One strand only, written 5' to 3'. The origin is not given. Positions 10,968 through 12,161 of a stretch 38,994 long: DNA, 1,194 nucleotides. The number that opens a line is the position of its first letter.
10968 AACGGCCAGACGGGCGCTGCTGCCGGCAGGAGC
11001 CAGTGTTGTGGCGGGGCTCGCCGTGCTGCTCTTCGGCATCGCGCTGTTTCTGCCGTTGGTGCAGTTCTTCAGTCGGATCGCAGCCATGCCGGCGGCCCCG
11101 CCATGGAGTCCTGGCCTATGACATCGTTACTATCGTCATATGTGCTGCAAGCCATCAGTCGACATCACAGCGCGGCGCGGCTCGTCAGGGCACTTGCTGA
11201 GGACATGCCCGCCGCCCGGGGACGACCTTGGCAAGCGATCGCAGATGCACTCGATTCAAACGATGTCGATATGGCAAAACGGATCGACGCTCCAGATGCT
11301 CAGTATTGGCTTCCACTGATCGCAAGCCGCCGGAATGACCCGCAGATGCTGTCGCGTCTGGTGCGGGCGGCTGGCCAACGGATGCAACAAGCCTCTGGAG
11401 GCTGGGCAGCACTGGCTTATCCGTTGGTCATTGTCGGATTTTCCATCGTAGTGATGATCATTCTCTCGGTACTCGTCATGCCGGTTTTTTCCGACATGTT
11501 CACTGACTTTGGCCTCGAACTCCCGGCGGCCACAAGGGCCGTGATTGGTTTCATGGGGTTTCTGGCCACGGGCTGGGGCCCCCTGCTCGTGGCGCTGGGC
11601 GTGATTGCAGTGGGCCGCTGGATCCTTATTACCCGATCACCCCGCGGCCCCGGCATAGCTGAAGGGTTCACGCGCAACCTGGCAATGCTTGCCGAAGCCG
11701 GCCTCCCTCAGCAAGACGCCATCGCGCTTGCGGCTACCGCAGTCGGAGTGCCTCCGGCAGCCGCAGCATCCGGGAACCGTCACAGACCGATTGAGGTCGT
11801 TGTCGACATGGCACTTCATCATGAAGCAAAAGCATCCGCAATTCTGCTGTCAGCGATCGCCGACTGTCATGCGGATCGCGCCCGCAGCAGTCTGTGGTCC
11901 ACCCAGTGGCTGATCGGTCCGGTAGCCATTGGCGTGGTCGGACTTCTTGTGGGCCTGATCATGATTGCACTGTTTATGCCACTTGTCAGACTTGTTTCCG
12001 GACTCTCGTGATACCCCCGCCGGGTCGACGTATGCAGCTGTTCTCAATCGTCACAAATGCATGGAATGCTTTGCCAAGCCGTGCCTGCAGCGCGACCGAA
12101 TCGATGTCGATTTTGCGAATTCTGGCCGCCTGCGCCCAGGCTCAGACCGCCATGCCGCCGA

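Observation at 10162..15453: Compact pseudopilus module lacking ATPase, secretin and prepilin peptidase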

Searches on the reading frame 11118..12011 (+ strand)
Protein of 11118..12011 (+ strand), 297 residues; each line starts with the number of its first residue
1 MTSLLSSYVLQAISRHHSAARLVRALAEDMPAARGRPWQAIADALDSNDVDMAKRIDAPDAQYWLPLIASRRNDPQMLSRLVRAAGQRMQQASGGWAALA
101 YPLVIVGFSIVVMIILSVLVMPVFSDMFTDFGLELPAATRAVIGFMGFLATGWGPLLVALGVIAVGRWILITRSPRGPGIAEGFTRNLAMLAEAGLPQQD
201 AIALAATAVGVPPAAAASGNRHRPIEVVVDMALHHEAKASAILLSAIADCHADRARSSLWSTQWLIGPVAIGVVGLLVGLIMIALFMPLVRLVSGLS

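Call 3: search_protein_families(library=pfam, proteins=[window:11118-12008:+], max_evalue=1)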
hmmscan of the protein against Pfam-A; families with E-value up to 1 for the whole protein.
window:11118-12008:+ (297 aa): 1 family
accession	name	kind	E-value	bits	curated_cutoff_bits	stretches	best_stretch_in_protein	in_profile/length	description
PF00482.28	T2SSF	-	1.7e-08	34.9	25.2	2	64-122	67-125/125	Type II secretion system (T2SS), protein F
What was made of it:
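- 11118..12011 (+): F2: GspF/PilC-like platform paralogue (297 aa) and the one closest to ordinary GspF. It contains both T2SSF repeats but lacks the first ~75 residues (the N-domain). Pfam T2SSF 34.9 bits, 2 stretches (call 3).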

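Call 4: search_protein_families(library=ncbifam, proteins=[window:11118-12008:+], max_evalue=1)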
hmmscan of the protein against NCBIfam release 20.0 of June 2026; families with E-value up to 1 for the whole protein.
window:11118-12008:+ (297 aa): 6 families
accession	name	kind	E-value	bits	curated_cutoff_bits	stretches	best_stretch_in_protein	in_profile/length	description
TIGR02120.1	GspF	equivalog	3.1e-15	56.3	424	2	76-172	145-241/401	type II secretion system inner membrane protein GspF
NF052606.1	T4PiliAsmPilCMyx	equivalog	1.7e-14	53.5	700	2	97-182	183-267/419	type IV pilus assembly protein PilC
NF007861.0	PRK10573.1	equivalog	1e-13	51.2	401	2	95-172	160-236/401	protein transport protein HofC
NF052607.1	T4PiliAsmPilCThrm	equivalog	2.3e-12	46.7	700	2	97-190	169-261/406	type IV pilus assembly protein PilC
NF041012.2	T4P_ComGB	equivalog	7.3e-07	28.8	240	1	82-172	85-175/332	competence type IV pilus assembly protein ComGB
NF047826.1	T3SSXpsF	equivalog_domain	0.0015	17.4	650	1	97-165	169-236/405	type II secretion system protein XpsF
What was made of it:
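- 11118..12011 (+): NCBIfam GspF/PilC/HofC partial hits (call 4).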

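Call 7: find_encoding_contigs(protein=window:11118-12011:+, flank=10000, max_places=6)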
Protein window:11118-12011:+ (297 aa): 7 contigs read that carry it; 6 places shown.
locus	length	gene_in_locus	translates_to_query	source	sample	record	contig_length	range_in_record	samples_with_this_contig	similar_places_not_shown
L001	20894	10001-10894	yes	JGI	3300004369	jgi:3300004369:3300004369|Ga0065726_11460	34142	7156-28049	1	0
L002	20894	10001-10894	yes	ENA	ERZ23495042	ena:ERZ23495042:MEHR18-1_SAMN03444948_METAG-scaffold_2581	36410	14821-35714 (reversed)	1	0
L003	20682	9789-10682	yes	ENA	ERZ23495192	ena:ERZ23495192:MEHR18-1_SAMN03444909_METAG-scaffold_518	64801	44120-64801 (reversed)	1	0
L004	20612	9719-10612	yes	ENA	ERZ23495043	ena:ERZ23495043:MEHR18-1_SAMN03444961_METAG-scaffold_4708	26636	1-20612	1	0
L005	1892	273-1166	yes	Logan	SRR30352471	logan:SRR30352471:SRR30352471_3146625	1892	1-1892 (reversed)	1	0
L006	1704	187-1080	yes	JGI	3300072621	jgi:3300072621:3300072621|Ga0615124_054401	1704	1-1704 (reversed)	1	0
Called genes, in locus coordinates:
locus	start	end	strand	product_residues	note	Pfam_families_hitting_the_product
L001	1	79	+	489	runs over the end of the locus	PF01011:PQQ (faint), PF13360:PQQ_2, PF13570:Beta-prop_ACSF4 (weak), PF23727:Beta-prop_FAM234A_B (faint)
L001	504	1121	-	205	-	PF03009:GDPD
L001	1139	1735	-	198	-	PF00265:TK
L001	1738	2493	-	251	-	PF03167:UDG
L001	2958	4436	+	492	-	PF00884:Sulfatase, PF16347:SGSH_C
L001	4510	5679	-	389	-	-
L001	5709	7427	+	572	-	PF07583:PSCyt2, PF07587:PSD1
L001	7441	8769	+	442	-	PF07394:DUF1501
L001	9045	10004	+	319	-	-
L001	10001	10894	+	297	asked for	PF00482:T2SSF (faint)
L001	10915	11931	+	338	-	PF00482:T2SSF (faint)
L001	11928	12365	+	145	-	-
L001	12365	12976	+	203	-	-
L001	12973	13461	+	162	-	-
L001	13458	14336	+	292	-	PF07963:N_methyl, PF07596:SBP_bac_10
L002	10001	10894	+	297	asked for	PF00482:T2SSF (faint)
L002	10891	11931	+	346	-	PF00482:T2SSF (faint)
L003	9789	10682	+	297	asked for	PF00482:T2SSF (faint)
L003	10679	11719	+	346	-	PF00482:T2SSF (faint)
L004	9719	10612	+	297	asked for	PF00482:T2SSF (faint)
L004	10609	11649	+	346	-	PF00482:T2SSF (faint)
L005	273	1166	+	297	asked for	PF00482:T2SSF (faint)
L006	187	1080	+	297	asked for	PF00482:T2SSF (faint)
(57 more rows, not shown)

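Call 8: find_homologous_proteins(query=window:11118-12008:+, max_evalue=0.001)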
Query window:11118-12008:+ (297 aa): 12 proteins with E <= 0.001 among 8000 candidates.
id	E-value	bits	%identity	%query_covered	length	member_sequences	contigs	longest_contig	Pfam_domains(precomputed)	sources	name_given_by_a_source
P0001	2.2e-181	620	99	100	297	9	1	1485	PF00482.29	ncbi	-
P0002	5.6e-90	320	54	100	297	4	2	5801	-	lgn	-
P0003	2.4e-88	314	54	100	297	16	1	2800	PF00482.29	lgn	-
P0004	3.5e-88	314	54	100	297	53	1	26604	PF00482.29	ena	-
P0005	7.0e-88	313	54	100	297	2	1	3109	PF00482.29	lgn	-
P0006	7.8e-88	313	54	100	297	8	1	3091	PF00482.29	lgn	-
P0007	3.1e-85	304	54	99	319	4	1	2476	-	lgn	-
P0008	7.6e-85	303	53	99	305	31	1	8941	-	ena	-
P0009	7.7e-84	300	51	100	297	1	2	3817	PF00482.29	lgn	-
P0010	1.3e-82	296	53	100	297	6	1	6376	PF00482.29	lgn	-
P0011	2.7e-7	49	24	75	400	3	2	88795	PF00482.29,PF28597.1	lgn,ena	-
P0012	1.0e-4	40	28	68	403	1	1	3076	PF00482.29,PF28597.1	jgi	-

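Call 10: find_encoding_contigs(protein=P0004, flank=10000, max_places=4)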
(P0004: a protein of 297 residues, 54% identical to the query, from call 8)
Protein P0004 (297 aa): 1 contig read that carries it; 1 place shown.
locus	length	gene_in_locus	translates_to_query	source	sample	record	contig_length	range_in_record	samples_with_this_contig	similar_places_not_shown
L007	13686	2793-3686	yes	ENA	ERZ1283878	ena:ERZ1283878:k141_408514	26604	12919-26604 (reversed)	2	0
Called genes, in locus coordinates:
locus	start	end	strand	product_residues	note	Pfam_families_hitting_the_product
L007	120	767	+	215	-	PF04199:Cyclase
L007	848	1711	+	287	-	PF20434:BD-FAE, PF07859:Abhydrolase_3 (faint)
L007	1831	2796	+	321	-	PF00482:T2SSF (faint)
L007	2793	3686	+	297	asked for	PF00482:T2SSF (faint)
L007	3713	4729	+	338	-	PF00482:T2SSF (weak)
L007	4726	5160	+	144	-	-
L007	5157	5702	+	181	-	-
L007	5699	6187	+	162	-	-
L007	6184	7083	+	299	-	PF07963:N_methyl (weak), PF07596:SBP_bac_10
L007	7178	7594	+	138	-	PF00392:GntR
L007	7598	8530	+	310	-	PF00005:ABC_tran, PF13304:AAA_21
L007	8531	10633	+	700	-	-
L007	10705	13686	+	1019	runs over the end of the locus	PF23500:DUF7133, PF13646:HEAT_2 (weak), PF00034:Cytochrom_C (faint)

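Call 13: find_related_loci(query=A1, collection=genome_contigs, flank=10000)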
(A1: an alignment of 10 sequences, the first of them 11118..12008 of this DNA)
Query A1 (297 aa) in genome_contigs; peptide patterns used: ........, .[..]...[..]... (x = any residue, [..] = any of these).
15 stretches matched a pattern; 6 encode a relative of the query (tblastn E <= 1e-3); 6 distinct loci.
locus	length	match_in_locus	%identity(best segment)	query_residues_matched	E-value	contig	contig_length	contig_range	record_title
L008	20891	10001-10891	94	1-297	8e-180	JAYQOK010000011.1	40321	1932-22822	MAG: Candidatus Kuenenia sp. isolate SD3114_S44.rosella.041_sub NODE_334_length_40321_cov_5.03948, whole genome shotgun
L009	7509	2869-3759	55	1-297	4e-93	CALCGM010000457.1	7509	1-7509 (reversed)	MAG TPA_asm: uncultured Planctomycetaceae bacterium isolate ERR2206794_bin.65_CONCOCT_v1.1_MAG genome assembly, contig:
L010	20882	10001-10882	53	4-297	2e-88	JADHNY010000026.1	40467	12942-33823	MAG: Pirellulales bacterium isolate BS301-5m-G80 BS301-5m-C1070, whole genome shotgun sequence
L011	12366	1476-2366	53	1-297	2e-84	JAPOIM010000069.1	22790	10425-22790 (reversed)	MAG: Planctomycetota bacterium isolate bin36 NODE_69_length_22790_cov_2.416149, whole genome shotgun sequence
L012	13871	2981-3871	51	1-297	8e-81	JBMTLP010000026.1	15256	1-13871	MAG: Pirellulales bacterium isolate LKB_V2_S15_100percent_par_LKB_V2_S15_metabat.40 NODE_2490_length_15256_cov_4.496020,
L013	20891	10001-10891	42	1-297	5e-60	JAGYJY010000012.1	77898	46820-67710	MAG: Pirellulales bacterium isolate M30B53 contig_3280, whole genome shotgun sequence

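Call 21: search_protein_representatives(alignment_id=A1)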
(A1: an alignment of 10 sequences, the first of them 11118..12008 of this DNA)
Query: 10 sequences, 297 profile positions. Proteins with E-value up to 0.001 (for the whole library): 10212; up to 1e-10: 800; up to 1e-30: 24. The best 150 are listed.
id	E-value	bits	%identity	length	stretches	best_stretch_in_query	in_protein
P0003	1.5e-164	562.9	-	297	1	1-297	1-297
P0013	1.7e-88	313.1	-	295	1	1-297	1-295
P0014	4.0e-71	256.1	-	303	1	3-297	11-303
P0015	3.1e-69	249.9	-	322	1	8-297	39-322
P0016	2.1e-65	237.4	-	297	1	3-297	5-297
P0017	2.0e-62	227.6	-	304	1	4-297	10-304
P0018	2.1e-62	227.5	-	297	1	3-297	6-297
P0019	5.2e-55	203.2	-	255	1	41-297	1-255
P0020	9.9e-51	189.2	-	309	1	9-297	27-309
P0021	9.8e-46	172.8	-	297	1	4-297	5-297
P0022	1.2e-45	172.5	-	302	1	9-296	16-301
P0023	9.9e-44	166.2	-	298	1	12-297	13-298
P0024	3.1e-43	164.6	-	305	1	6-297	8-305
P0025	5.2e-42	160.6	-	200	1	97-297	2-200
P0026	1.0e-39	153.0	-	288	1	6-297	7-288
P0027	5.6e-39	150.6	-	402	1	3-297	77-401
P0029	1.8e-34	135.8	-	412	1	3-297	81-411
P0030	3.9e-33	131.4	-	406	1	11-297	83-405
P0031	5.0e-33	131.1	-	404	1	9-297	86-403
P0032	1.7e-32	129.3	-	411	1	4-297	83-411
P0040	8.6e-30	120.4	-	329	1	23-296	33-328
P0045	3.8e-28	115.1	-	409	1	3-296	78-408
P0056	4.3e-25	105.0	-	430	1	16-297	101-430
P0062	1.4e-24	103.3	-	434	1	22-295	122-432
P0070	4.2e-24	101.8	-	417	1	5-297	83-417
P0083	3.0e-22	95.7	-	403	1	11-297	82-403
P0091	5.1e-22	94.9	-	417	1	5-296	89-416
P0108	9.2e-20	87.5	-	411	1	12-296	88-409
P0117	3.5e-19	85.6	-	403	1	3-296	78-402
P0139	9.5e-18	80.9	-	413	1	24-296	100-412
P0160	5.1e-17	78.5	-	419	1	13-297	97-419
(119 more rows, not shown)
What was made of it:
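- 11118..12011 (+): The profile aligns positions 3-297 to residues ~77-401 of 400-aa GspFs, E down to 5.6e-39 (call 21).
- F2 has lost its N-domain (call 21).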

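Call 29: find_related_loci(query=A3, collection=metagenome_contigs, flank=8000)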
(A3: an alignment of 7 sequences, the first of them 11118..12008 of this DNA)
Query A3 (297 aa) in metagenome_contigs; peptide patterns used: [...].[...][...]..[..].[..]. (x = any residue, [..] = any of these).
26 stretches matched a pattern; 10 encode a relative of the query (tblastn E <= 1e-3); 10 distinct loci.
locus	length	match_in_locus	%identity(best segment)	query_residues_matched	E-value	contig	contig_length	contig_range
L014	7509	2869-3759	55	1-297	4e-93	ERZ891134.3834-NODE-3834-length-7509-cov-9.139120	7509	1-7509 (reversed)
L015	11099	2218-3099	54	4-297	3e-89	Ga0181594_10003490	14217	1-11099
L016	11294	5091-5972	53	4-297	7e-89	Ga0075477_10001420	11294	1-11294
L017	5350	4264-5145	53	4-297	6e-89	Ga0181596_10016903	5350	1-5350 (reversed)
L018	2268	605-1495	54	1-297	9e-84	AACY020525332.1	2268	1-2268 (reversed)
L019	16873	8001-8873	40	5-297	3e-67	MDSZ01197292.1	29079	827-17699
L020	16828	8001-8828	40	22-297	5e-50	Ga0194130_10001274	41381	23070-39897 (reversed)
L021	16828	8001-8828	40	22-297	5e-50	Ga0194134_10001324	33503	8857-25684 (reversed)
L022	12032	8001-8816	41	22-297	3e-45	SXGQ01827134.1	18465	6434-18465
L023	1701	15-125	76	261-297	5e-5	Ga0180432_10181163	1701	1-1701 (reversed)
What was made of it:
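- Tried and rejected: It worked with a tighter alignment (call 29).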

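Call 39: search_solved_structures(query=A1, max_evalue=0.01)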
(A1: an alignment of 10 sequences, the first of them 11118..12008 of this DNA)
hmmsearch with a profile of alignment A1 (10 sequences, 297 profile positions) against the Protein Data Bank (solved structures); distinct sequences matched with E-value up to 0.01: 1.
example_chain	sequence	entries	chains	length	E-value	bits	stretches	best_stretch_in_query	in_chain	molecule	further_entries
3jc8_Ca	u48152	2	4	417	4.5e-17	65.5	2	77-179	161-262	Type 4 fimbrial assembly protein PilC | PilC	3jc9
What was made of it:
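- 11118..12011 (+): PDB hit to M. xanthus PilC 3jc8, E 4.5e-17 (call 39).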

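Call 50: find_homologous_proteins(query=A6, max_evalue=1e-20)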
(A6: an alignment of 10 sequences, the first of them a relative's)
Query A6 (10 sequences) (303 aa, profile of the alignment): 30 proteins with E <= 1e-20 among 8000 candidates.
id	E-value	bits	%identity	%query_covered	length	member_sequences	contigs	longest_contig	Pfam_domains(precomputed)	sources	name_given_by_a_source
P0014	3.0e-107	377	100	100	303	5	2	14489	-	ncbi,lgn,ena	-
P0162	8.2e-104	365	92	100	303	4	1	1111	-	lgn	-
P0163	2.3e-102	361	94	100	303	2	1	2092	-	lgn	-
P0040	1.0e-101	358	29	97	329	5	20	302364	-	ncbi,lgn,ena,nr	ncbi:MAG: hypothetical protein DWH79_03470 [Planctomycetota bacterium]|nr:MAG: hypothetical protein 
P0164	2.4e-98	347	78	100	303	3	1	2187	PF00482.29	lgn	-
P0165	3.0e-98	347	90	100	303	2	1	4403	-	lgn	-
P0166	1.1e-94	335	70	97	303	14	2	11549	-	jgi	jgi:hypothetical protein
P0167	1.2e-93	332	68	100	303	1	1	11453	-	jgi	jgi:hypothetical protein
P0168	8.7e-91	323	64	97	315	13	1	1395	PF00482.29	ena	-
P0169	3.1e-90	321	66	100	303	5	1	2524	-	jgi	-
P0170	3.3e-90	321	56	86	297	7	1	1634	-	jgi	jgi:hypothetical protein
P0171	5.8e-90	320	65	97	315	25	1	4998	-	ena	-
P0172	1.2e-89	319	57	97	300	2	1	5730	-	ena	-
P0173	6.4e-89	316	54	97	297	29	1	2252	PF00482.29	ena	-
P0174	1.3e-88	315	56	98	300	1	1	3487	-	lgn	-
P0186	9.4e-76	273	52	100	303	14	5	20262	-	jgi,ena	jgi:hypothetical protein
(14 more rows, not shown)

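Call 51: find_encoding_contigs(protein=P0040, flank=10000, max_places=2)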
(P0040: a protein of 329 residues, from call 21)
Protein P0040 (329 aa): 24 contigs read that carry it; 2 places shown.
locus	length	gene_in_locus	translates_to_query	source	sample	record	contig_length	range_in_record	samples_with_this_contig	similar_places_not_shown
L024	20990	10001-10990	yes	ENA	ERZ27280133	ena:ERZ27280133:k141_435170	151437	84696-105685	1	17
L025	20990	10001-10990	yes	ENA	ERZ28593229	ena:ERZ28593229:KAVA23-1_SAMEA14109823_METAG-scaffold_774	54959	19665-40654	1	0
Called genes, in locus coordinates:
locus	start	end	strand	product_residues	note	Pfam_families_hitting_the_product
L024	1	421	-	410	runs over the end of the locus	PF02812:ELFV_dehydrog_N, PF00208:ELFV_dehydrog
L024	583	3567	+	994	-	PF00069:Pkinase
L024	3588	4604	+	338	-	PF18152:DAHP_snth_FXD, PF00793:DAHP_synth_1, PF03102:NeuB (weak)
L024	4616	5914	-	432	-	PF03448:MgtE_N, PF00571:CBS, PF01769:MgtE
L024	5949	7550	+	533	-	PF13442:Cytochrome_CBB3 (faint), PF21419:RoxA-like_Cyt-c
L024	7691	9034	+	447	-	PF01964:ThiC_Rad_SAM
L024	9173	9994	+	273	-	-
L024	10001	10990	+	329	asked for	-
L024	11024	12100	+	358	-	-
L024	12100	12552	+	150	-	-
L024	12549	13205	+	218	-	-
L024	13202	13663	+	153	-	-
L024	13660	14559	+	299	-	PF07963:N_methyl, PF07596:SBP_bac_10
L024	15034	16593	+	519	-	PF00909:Ammonium_transp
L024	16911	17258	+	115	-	PF00543:P-II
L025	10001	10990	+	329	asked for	-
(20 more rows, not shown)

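Call 52: find_encoding_contigs(protein=P0014, flank=10000, max_places=2)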
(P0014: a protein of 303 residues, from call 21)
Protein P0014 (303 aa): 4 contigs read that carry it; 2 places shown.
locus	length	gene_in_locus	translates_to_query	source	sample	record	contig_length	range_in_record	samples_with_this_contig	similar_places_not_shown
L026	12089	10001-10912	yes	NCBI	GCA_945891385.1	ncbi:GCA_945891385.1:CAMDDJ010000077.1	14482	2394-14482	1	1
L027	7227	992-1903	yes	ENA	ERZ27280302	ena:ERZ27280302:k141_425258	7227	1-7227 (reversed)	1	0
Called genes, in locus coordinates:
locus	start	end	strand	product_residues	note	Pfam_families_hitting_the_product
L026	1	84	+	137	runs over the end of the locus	-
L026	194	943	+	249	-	PF01209:Ubie_methyltran, PF13847:Methyltransf_31, PF08241:Methyltransf_11, PF08242:Methyltransf_12, PF13649:Methyltransf_25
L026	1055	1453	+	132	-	PF00903:Glyoxalase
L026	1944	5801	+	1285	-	-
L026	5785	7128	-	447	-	PF00743:FMO-like, PF01266:DAO (faint), PF07992:Pyr_redox_2, PF13434:Lys_Orn_oxgnase (faint), PF13450:NAD_binding_8 (weak), PF13738:Pyr_redox_3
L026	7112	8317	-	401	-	PF00155:Aminotran_1_2, PF01212:Beta_elim_lyase (weak), PF00266:Aminotran_5 (weak), PF01053:Cys_Met_Meta_PP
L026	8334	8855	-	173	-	PF01878:EVE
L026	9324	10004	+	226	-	-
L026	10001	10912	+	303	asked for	-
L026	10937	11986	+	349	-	PF00482:T2SSF (faint)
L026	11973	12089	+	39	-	?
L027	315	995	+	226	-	-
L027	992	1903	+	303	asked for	-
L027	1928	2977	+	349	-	PF00482:T2SSF (faint)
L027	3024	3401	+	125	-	-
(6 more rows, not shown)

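Call 53: find_encoding_contigs(protein=P0186, flank=10000, max_places=2)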
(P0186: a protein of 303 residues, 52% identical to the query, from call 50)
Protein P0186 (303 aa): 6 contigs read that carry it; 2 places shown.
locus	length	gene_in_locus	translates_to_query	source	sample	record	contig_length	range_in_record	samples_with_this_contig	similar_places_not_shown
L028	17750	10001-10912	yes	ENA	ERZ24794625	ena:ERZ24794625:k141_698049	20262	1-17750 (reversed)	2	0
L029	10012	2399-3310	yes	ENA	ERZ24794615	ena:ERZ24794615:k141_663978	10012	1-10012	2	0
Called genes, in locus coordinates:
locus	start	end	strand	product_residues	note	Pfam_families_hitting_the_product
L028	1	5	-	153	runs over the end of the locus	PF02410:RsfS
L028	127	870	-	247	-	PF03309:Pan_kinase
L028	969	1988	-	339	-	PF01018:GTP1_OBG, PF02421:FeoB_N (weak), PF01926:MMR_HSR1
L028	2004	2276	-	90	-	PF01016:Ribosomal_L27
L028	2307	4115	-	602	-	-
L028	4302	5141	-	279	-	PF00142:Fer4_NifH (weak), PF01656:CbiA, PF02374:ArsA_ATPase (weak), PF06564:CBP_BcsQ (weak), PF09140:MipZ, PF10609:ParA, PF13614:AAA_31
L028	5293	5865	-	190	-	-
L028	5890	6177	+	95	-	-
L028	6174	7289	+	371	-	PF00465:Fe-ADH, PF13685:Fe-ADH_2, PF01761:DHQ_synthase, PF24621:DHQS_C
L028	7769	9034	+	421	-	PF06245:DUF1015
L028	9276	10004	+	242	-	-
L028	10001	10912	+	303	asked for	-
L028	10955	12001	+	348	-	PF00482:T2SSF (weak)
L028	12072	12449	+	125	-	-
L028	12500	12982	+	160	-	-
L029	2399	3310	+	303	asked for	-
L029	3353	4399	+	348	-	PF00482:T2SSF (weak)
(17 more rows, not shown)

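Call 88: list_cluster_members(proteins=[P0027, P0029, P0030, P0031, P0032, P0001, P0013, P0015, P0040, P0014])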
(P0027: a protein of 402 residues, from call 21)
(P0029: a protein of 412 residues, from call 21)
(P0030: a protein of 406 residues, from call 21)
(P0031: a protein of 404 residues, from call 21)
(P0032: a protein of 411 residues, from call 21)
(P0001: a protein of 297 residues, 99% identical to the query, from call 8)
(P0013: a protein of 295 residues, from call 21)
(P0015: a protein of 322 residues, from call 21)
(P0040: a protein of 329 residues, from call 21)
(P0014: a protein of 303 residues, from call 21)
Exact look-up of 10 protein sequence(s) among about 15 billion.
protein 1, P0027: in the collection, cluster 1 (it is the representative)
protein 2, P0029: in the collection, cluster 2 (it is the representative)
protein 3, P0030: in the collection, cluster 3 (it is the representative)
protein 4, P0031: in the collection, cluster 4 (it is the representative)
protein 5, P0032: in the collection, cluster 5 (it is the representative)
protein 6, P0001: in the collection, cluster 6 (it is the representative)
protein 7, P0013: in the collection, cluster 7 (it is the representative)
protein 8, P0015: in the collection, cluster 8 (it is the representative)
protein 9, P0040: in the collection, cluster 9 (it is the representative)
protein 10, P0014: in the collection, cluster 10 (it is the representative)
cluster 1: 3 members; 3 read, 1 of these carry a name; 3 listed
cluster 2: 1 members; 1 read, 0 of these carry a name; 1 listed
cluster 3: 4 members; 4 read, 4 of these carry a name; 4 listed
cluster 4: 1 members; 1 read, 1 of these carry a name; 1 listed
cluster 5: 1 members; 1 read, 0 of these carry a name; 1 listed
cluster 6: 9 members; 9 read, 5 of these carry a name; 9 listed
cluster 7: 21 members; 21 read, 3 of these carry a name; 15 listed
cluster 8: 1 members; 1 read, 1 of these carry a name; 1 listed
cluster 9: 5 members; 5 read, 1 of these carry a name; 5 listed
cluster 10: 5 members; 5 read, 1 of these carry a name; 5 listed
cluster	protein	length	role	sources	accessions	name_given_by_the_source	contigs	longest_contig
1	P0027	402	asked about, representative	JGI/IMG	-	type IV pilus assembly protein PilC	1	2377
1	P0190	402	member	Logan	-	-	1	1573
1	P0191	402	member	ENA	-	-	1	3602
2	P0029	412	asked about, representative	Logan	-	-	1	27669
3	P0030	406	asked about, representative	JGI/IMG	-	general secretion pathway protein F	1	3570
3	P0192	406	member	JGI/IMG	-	general secretion pathway protein F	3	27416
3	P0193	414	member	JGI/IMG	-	general secretion pathway protein F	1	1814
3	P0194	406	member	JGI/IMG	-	general secretion pathway protein F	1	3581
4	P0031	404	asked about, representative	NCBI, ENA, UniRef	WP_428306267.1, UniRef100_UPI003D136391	type II secretion system F family protein [Lacipirellula sp.] | type II secretion system F family protein n=1 Tax=Lacipirellula sp. TaxID=2691419 ...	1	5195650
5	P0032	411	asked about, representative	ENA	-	-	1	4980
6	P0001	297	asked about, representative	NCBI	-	-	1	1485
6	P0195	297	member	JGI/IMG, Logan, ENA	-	type II secretory pathway component PulF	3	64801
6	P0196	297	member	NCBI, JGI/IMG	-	type II secretory pathway component PulF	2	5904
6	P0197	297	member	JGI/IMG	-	type II secretory pathway component PulF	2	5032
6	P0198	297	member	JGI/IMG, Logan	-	type II secretory pathway component PulF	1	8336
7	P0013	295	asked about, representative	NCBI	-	-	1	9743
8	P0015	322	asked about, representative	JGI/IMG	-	hypothetical protein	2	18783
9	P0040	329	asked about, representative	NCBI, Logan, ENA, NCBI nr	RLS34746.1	MAG: hypothetical protein DWH79_03470 [Planctomycetota bacterium]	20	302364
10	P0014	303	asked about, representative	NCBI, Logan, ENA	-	-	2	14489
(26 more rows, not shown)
